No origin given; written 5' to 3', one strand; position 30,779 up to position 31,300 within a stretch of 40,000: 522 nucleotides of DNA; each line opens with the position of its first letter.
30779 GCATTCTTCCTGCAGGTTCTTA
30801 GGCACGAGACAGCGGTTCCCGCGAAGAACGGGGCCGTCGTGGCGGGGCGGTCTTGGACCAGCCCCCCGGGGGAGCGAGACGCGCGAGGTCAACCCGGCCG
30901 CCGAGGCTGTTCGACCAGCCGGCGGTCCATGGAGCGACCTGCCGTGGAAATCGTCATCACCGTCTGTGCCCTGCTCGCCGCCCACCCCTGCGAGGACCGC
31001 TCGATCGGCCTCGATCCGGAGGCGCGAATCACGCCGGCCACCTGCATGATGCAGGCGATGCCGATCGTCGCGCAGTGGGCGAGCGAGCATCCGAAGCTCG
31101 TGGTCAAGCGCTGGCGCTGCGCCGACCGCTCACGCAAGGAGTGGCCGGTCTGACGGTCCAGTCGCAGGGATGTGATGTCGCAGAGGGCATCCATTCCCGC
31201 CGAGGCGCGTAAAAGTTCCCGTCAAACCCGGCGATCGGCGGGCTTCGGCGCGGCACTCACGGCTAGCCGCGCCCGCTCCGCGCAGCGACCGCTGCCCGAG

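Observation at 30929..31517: Tandem pair of paralogous ~68-aa four-cysteine proteins between the fhc operon and a two-component system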

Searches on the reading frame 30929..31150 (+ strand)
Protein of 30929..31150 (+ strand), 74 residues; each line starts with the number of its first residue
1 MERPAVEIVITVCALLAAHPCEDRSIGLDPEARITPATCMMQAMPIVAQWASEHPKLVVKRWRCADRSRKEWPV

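Call 4: search_protein_families(library=pfam, proteins=[window:30929-31150:+], max_evalue=10)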
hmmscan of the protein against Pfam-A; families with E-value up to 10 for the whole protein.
seq(74 aa): 1 family
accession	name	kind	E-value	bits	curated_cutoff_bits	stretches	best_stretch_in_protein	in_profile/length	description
PF17988.6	VEGFR-2_TMD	-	0.098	12.6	25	1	2-18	1-17/35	VEGFR-2 Transmembrane domain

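Call 5: search_protein_families(library=ncbifam, proteins=[window:30929-31150:+], max_evalue=10)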
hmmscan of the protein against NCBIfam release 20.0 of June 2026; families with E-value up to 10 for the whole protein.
seq(74 aa): 0 families

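Call 7: find_homologous_proteins(query=window:30929-31150:+, max_evalue=0.01)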
Query seq(74 aa) (74 aa): 9 proteins with E <= 0.01 among 9 candidates.
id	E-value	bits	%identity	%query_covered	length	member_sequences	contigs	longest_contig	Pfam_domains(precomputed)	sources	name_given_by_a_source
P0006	1.5e-37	144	94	93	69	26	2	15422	-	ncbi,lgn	-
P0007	6.5e-37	142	91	93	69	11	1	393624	-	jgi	jgi:hypothetical protein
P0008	1.7e-34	135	90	92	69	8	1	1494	-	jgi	jgi:hypothetical protein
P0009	3.9e-30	121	75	93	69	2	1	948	-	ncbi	-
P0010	2.8e-28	115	75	93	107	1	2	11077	-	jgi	jgi:hypothetical protein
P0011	5.6e-28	114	71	93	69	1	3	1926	-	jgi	jgi:hypothetical protein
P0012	3.7e-27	111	72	93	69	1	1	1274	-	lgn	-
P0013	5.7e-11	60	48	81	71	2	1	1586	-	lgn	-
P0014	9.2e-11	59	50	81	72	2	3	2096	-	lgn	-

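Call 16: search_protein_representatives(alignment_id=A1)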
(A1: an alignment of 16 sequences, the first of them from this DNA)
Query: 16 sequences, 68 profile positions. Proteins with E-value up to 0.001 (for the whole library): 909; up to 1e-10: 194; up to 1e-30: 1. The best 150 are listed.
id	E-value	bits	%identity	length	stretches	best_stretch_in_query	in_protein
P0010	1.5e-31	124.3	-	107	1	1-68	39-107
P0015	1.0e-25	105.6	-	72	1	1-68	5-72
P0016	6.8e-19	83.7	-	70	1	1-67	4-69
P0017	1.2e-18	82.9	-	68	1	1-68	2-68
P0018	4.3e-18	81.2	-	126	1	1-68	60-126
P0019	5.6e-18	80.8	-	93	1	1-66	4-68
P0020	1.3e-17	79.6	-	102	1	1-64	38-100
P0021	1.8e-17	79.2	-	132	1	1-68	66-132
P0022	2.4e-17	78.8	-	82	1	1-61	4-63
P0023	4.4e-17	77.9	-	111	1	1-68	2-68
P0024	6.2e-17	77.4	-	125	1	1-66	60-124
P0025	6.4e-17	77.4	-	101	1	1-65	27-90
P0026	6.8e-17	77.3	-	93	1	1-68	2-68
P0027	8.1e-17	77.1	-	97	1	1-66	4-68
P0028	9.6e-17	76.8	-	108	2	5-63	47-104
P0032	1.6e-16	76.2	-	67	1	1-65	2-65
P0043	1.1e-15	73.5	-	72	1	1-68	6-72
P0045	1.7e-15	72.9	-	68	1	1-62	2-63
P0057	8.2e-15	70.7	-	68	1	3-62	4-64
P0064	2.0e-14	69.4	-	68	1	1-62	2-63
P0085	2.3e-13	66.0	-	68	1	1-64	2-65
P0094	3.0e-13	65.6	-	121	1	1-64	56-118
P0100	4.6e-13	65.1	-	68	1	1-68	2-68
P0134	5.1e-12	61.7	-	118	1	4-63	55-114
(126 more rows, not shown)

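Call 20: find_homologous_proteins(query=A2, max_evalue=0.001)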
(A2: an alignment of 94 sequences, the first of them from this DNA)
Query A2 (94 sequences) (69 aa, profile of the alignment): 130 proteins with E <= 0.001 among 293 candidates; the best 120 are listed.
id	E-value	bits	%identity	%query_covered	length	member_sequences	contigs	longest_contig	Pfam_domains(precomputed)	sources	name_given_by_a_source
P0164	3.1e-24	102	37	87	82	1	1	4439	-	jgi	jgi:hypothetical protein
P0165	5.0e-24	102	42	87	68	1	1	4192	-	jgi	jgi:hypothetical protein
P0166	1.0e-23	101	47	86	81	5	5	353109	-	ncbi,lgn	ncbi:MAG: hypothetical protein ACR650_04665 [Methylocystis sp.]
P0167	1.3e-23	100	44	86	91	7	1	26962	-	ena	-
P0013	1.3e-23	100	47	87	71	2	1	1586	-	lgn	-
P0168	1.4e-23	100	51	86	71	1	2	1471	-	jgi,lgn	jgi:hypothetical protein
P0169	1.4e-23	100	51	86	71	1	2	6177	-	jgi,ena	jgi:hypothetical protein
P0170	1.5e-23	100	42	87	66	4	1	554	-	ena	-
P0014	1.6e-23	100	48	87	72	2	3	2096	-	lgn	-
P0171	1.7e-23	100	44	90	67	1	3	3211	-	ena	-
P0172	1.9e-23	100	49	86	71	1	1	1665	-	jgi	jgi:hypothetical protein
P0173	2.3e-23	100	43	91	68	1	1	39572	-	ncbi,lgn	-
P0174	3.4e-23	99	42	87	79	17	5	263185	-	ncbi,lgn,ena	-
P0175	3.6e-23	99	40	87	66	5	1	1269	-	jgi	-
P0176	3.9e-23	99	33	100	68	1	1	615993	-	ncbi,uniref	ncbi:hypothetical protein [Prosthecomicrobium sp. N25]|uniref:hypothetical protein n=1 Tax=Prostheco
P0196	3.1e-21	93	33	87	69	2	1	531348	-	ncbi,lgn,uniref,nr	ncbi:hypothetical protein [Ancylobacter amanitiformis]|uniref:Uncharacterized protein n=1 Tax=Ancylo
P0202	5.9e-21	92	34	88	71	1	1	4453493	-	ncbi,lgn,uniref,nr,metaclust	ncbi:hypothetical protein [Methylopila sp. M107]|uniref:hypothetical protein n=1 Tax=Methylopila sp.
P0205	6.8e-21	92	32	87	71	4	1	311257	-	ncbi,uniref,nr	ncbi:hypothetical protein [Hansschlegelia zhihuaiae]|uniref:Secreted protein n=1 Tax=Hansschlegelia 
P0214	1.5e-20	91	29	86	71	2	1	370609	-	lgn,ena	-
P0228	1.1e-19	88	33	91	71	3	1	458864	-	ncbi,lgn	-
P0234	2.2e-19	87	32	87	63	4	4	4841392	-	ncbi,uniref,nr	ncbi:hypothetical protein [Oharaeibacter diazotrophicus]|uniref:Uncharacterized protein n=1 Tax=Ohar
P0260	1.9e-17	81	41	87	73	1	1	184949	-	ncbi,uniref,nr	ncbi:hypothetical protein [Mesorhizobium xinjiangense]|uniref:hypothetical protein n=1 Tax=Mesorhizo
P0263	3.1e-17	80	30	88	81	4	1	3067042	-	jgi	jgi:hypothetical protein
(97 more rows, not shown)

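Call 21: search_solved_structures(query=A2, max_evalue=10)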
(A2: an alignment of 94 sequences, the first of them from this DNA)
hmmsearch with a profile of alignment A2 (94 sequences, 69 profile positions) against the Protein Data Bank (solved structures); distinct sequences matched with E-value up to 10: 3.
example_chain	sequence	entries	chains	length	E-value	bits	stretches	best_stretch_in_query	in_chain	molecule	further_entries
7vfr_A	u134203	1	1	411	1.3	12.3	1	35-55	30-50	Extracellular solute-binding protein, family 1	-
7vfq_A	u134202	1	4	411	1.3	12.3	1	35-55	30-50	Extracellular solute-binding protein, family 1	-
8a85_A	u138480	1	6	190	1.9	11.7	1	32-54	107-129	Phenolic acid decarboxylase N134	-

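Call 23: find_related_loci(query=A1, collection=genome_contigs, flank=8000)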
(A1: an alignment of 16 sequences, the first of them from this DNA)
Query A1 (69 aa) in genome_contigs; peptide patterns used: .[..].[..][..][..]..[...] (x = any residue, [..] = any of these).
96 stretches matched a pattern; 73 encode a relative of the query (tblastn E <= 1e-3); 73 distinct loci.
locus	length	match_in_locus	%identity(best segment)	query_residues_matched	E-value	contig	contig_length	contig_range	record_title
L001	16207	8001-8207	96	1-69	2e-41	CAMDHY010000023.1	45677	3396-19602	MAG: Pseudoxanthobacter soli DSM 19599 isolate MsE-30jul19-87 genome assembly, contig: MsE-30jul19-C974, whole genome sh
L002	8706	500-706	94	1-69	4e-40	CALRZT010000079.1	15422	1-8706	MAG: Pseudoxanthobacter soli DSM 19599 isolate JJ-MO7B3-363-2-m1-bin365 genome assembly, contig: JJ-MO7B3-363-C460, whol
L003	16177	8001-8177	48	1-60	1e-17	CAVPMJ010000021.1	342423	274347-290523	MAG: uncultured Alphaproteobacteria bacterium isolate MFD10007.bin.1.241 genome assembly, contig: contig_38063, whole ge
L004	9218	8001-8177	48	1-60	1e-17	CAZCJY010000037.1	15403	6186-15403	MAG TPA_asm: uncultured Methylocystis sp. isolate binchicken_co341_25 genome assembly, contig: NODE_1131_length_15403_co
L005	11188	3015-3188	47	1-59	1e-17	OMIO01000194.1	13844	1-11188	Methylocystaceae bacterium isolate AM_0528 genome assembly, contig: DGE0001AM2016_1_125628, whole genome shotgun sequenc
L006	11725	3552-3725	47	1-59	2e-17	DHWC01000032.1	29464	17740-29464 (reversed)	MAG TPA_asm: Methylocystaceae bacterium UBA5192 UBA5192_contig_2081, whole genome shotgun sequence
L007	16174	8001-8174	47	1-59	2e-17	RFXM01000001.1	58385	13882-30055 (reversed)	MAG: Methylocystaceae bacterium isolate WB5_2A_036 contig_100_0, whole genome shotgun sequence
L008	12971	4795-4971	50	1-60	3e-16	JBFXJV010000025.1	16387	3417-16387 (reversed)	MAG: Methylocystis sp. isolate CA_2019_TPIn_6 NODE_11904_length_16387_cov_3.262054_TPIn, whole genome shotgun sequence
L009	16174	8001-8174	47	1-59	2e-15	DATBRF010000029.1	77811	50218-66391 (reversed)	MAG TPA_asm: Methylocystis sp. isolate SMAG_U4122 k141_857799, whole genome shotgun sequence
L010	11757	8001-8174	47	1-59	2e-15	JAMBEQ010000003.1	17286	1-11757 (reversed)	MAG: Methylocystis sp. isolate bin.170_fp k127_1055768, whole genome shotgun sequence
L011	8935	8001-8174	46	1-59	2e-15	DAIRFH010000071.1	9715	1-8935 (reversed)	MAG TPA_asm: Methylocystis sp. isolate CTOTU22602 NODE_1815_length_9715_cov_8.270393, whole genome shotgun sequence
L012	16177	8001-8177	47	1-60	4e-15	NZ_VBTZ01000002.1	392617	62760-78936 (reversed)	Methylocystis sp. B8 contig2, whole genome shotgun sequence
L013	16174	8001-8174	47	1-59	5e-15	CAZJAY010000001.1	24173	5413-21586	MAG TPA_asm: uncultured Methylocystis sp. isolate SRP318679_co1_39 genome assembly, contig: NODE_3336_length_24173_cov_4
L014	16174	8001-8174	46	1-59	7e-15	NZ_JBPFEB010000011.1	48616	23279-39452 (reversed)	MAG: Methylocystis sp. isolate Soil2ABin7 k141_132839, whole genome shotgun sequence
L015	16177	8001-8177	47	1-60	9e-15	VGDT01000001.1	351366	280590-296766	MAG: Alphaproteobacteria bacterium isolate M_DeepCast_65m_m1_022 M_DeepCast_65m_m1_022_Ga0194120_10000008, whole genome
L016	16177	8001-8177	47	1-60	1e-14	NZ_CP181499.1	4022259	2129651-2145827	Methylocystis sp. JAN1 chromosome, complete genome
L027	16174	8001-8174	43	1-60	3e-13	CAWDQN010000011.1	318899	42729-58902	MAG: uncultured Alphaproteobacteria bacterium isolate MFD01223.bin.2.90 genome assembly, contig: contig_2917, whole geno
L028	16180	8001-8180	49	1-68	4e-13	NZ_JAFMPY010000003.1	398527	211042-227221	Jiella sonneratiae strain MQZ13P-4 Scaffold2_2, whole genome shotgun sequence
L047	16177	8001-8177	33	1-60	3e-10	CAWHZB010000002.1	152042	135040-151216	MAG: uncultured Alphaproteobacteria bacterium isolate MFD02242.bin.1.17 genome assembly, contig: contig_16251, whole gen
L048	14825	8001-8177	35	1-60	6e-10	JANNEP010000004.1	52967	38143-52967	MAG: Hyphomicrobium sp. isolate OTE_75_metabat_378 OTE_75_k141_4463631, whole genome shotgun sequence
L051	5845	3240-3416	32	1-60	3e-9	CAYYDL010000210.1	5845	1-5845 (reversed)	MAG TPA_asm: uncultured Hyphomicrobium sp. isolate binchicken_co84_204 genome assembly, contig: k141_324110, whole genom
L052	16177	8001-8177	32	1-60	4e-9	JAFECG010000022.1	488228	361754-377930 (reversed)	MAG: Proteobacteria bacterium isolate SZAS-18 LIN-368__22__length-488228, whole genome shotgun sequence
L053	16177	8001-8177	32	1-60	3e-9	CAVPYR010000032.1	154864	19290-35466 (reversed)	MAG: uncultured Alphaproteobacteria bacterium isolate MFD02134.bin.2.43 genome assembly, contig: contig_80503, whole gen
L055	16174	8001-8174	40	1-60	4e-9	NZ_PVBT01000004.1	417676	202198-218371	Phyllobacterium myrsinacearum strain DSM 5892 ZB100003, whole genome shotgun sequence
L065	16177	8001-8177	30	1-60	2e-8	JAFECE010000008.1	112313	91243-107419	MAG: Proteobacteria bacterium isolate SZAS-16 LIN-134__8__length-112313, whole genome shotgun sequence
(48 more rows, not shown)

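Call 30: search_protein_families(library=pfam, proteins=[L055:8202-9218:+, L055:9222-10031:+, L055:9964-10749:+, L055:10497-11705:+, L055:11759-12652:+, L055:12676-13122:-, L055:13464-15299:+, L055:7247-7642:-, L027:8449-8949:+, L027:8967-9599:+], max_evalue=0.001)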
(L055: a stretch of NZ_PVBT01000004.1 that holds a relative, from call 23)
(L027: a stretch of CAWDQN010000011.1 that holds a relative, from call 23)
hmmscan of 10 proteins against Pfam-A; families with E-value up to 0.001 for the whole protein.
L055:8202-9218:+ (339 aa): 2 families
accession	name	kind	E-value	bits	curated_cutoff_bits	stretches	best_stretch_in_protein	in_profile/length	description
PF09084.16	NMT1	-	2.1e-11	44.6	20.5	1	71-262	19-207/216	NMT1/THI5 like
PF12974.12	Phosphonate-bd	-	9.4e-07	28.9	27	1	66-150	22-112/242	ABC transporter, phosphonate, periplasmic substrate-binding protein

L055:9222-10031:+ (270 aa): 1 family
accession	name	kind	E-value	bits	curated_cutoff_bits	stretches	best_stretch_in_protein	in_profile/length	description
PF00528.27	BPD_transp_1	-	7e-21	75.2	26.4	1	93-254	1-170/184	Binding-protein-dependent transport system inner membrane component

L055:9964-10749:+ (262 aa): 3 families
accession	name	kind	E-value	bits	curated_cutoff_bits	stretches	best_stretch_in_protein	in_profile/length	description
PF00005.33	ABC_tran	-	1.4e-22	81.2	25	1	43-173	1-136/137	ABC transporter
PF13304.12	AAA_21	-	6.7e-07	30.1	27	0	140-206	232-300/304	AAA domain, putative AbiEii toxin, Type IV TA system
PF13401.12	AAA_22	-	0.00055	20.7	27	0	52-171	4-92/130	AAA domain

L055:10497-11705:+ (403 aa): 1 family
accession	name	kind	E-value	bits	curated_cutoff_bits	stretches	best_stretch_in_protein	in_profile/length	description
PF00753.33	Lactamase_B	-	4.5e-22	79.4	22.7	1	146-332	3-196/196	Metallo-beta-lactamase superfamily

L055:11759-12652:+ (298 aa): 2 families
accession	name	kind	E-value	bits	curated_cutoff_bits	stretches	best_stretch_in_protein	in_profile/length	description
PF13501.12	SoxY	-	8.7e-35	119.8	28.4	1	62-170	3-112/112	Sulfur oxidation protein SoxY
PF08770.17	SoxZ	-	2.1e-26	91.9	25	1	206-291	11-97/98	Sulphur oxidation protein SoxZ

L055:12676-13122:- (149 aa): 0 families

L055:13464-15299:+ (612 aa): 4 families
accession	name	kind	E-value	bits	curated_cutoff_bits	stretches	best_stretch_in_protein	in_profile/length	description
PF01011.28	PQQ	-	1.6e-63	215.8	26.7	2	44-374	1-336/595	Glucose/ethanol/alcohol dehydrogenase, beta-propeller domain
PF13360.13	PQQ_2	-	1e-20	74.8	27.6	1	72-225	15-144/233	Outer membrane protein assembly factor BamB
PF13570.13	Beta-prop_ACSF4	-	2.3e-09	37.6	133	1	484-557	155-227/329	Beta-alanine-activating enzyme, beta-propeller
PF25292.1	Beta-prop_CGLA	-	0.00041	20.4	26.8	0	505-562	33-91/316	Lambda-carrageenase beta-propeller domain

L055:7247-7642:- (132 aa): 1 family
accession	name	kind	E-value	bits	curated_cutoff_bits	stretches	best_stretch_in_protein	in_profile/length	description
PF00034.26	Cytochrom_C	-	2.9e-08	35.3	21.3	1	32-129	2-88/90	Cytochrome c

L027:8449-8949:+ (167 aa): 1 family
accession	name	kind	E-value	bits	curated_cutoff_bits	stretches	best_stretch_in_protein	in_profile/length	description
PF00034.26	Cytochrom_C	-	1.6e-07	33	21.3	1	53-148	1-87/90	Cytochrome c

L027:8967-9599:+ (211 aa): 0 families

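Call 37: find_encoding_contigs(protein=P0202, flank=7000, max_places=2)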
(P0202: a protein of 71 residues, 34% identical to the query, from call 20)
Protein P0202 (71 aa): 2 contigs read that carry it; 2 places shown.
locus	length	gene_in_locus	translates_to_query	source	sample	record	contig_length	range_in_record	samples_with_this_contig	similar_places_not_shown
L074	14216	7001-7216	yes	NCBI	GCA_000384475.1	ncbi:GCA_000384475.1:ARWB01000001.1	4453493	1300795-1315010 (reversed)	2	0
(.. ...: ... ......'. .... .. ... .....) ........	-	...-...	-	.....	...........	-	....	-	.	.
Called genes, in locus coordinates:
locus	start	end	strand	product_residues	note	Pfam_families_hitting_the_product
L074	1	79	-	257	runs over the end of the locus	PF00005:ABC_tran, PF13304:AAA_21 (faint)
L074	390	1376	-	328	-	-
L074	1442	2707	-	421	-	PF13458:Peripla_BP_6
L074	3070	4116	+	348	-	PF09084:NMT1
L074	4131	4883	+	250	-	PF00528:BPD_transp_1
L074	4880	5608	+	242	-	PF00005:ABC_tran, PF13304:AAA_21 (weak)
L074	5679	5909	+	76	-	PF14117:DUF4287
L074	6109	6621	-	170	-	PF08714:Fae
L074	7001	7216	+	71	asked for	-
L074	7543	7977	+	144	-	-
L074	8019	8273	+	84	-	-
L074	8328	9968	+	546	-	PF00672:HAMP, PF00512:HisKA, PF02518:HATPase_c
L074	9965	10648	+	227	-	PF00072:Response_reg, PF00486:Trans_reg_C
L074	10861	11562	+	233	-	-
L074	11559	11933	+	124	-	-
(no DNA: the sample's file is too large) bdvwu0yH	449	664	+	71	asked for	-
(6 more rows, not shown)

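Call 38: find_encoding_contigs(protein=P0196, flank=7000, max_places=2)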
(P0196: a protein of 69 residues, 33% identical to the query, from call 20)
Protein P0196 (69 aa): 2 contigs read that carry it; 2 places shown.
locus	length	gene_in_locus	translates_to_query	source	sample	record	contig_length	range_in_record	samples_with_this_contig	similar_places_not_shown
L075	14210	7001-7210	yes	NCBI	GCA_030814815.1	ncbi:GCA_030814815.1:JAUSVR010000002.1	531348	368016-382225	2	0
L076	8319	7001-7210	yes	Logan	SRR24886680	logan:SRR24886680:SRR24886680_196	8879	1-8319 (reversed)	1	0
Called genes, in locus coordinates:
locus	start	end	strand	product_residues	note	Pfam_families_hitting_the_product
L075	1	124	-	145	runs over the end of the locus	-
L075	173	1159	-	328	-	-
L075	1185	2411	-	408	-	PF13458:Peripla_BP_6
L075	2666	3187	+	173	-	PF11684:DUF3280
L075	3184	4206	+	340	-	PF09084:NMT1 (weak)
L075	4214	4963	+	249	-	PF00528:BPD_transp_1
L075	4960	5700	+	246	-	PF13191:AAA_16 (weak), PF00005:ABC_tran, PF13304:AAA_21 (weak)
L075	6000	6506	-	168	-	PF08714:Fae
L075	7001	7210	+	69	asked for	-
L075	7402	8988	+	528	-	PF00672:HAMP, PF00512:HisKA, PF02518:HATPase_c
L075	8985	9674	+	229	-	PF00072:Response_reg, PF00486:Trans_reg_C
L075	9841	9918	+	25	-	PF08042:PqqA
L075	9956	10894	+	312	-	PF12706:Lactamase_B_2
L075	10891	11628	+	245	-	PF03070:TENA_THI-4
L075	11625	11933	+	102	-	PF05402:PqqD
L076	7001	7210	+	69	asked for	-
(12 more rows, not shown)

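Call 39: find_encoding_contigs(protein=P0176, flank=7000, max_places=2)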
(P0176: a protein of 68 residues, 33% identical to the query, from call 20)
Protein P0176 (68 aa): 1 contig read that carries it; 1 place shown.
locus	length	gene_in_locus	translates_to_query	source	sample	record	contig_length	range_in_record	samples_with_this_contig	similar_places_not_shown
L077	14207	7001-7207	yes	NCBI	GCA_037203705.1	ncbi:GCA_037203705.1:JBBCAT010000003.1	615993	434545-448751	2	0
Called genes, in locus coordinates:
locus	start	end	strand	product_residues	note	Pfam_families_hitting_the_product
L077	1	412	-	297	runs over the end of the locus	PF09176:Mpt_N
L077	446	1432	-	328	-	PF00288:GHMP_kinases_N, PF08544:GHMP_kinases_C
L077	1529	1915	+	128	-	PF01329:Pterin_4a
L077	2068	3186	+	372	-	-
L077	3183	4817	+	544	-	PF07969:Amidohydro_3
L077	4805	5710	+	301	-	PF01913:FTR, PF02741:FTR_C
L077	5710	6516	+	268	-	PF01493:GXGXG (weak)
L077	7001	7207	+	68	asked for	-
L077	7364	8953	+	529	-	PF00672:HAMP, PF00512:HisKA, PF02518:HATPase_c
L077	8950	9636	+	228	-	PF00072:Response_reg, PF00486:Trans_reg_C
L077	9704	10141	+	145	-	PF22381:Staph_reg_Sar_Rot, PF01047:MarR, PF12802:MarR_2, PF13412:HTH_24, PF13463:HTH_27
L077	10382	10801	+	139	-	PF02566:OsmC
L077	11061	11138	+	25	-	PF08042:PqqA (weak)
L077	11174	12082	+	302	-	PF12706:Lactamase_B_2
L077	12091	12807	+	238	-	PF03070:TENA_THI-4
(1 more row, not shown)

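Call 40: predict_structure(alignment_id=A3)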
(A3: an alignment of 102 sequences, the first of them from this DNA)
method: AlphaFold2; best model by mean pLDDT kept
length: 69 residues; sequences in the alignment: 102
mean_pLDDT: 87.2   pTM: 0.72
mean pLDDT of the five models: 87.2, 86.0, 85.6, 85.1, 83.5
residues with pLDDT >= 90: 42; 70-90: 21; 50-70: 6; < 50: 0
segments of 3 or more residues with pLDDT < 50: none
pLDDT, mean of each block of 10 residues (from residue 1): 92 85 85 92 95 93 66
secondary structure, 60 per line:
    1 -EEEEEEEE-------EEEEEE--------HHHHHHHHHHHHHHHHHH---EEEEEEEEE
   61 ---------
elements in order: E2-9 E17-22 H31-48 E52-60
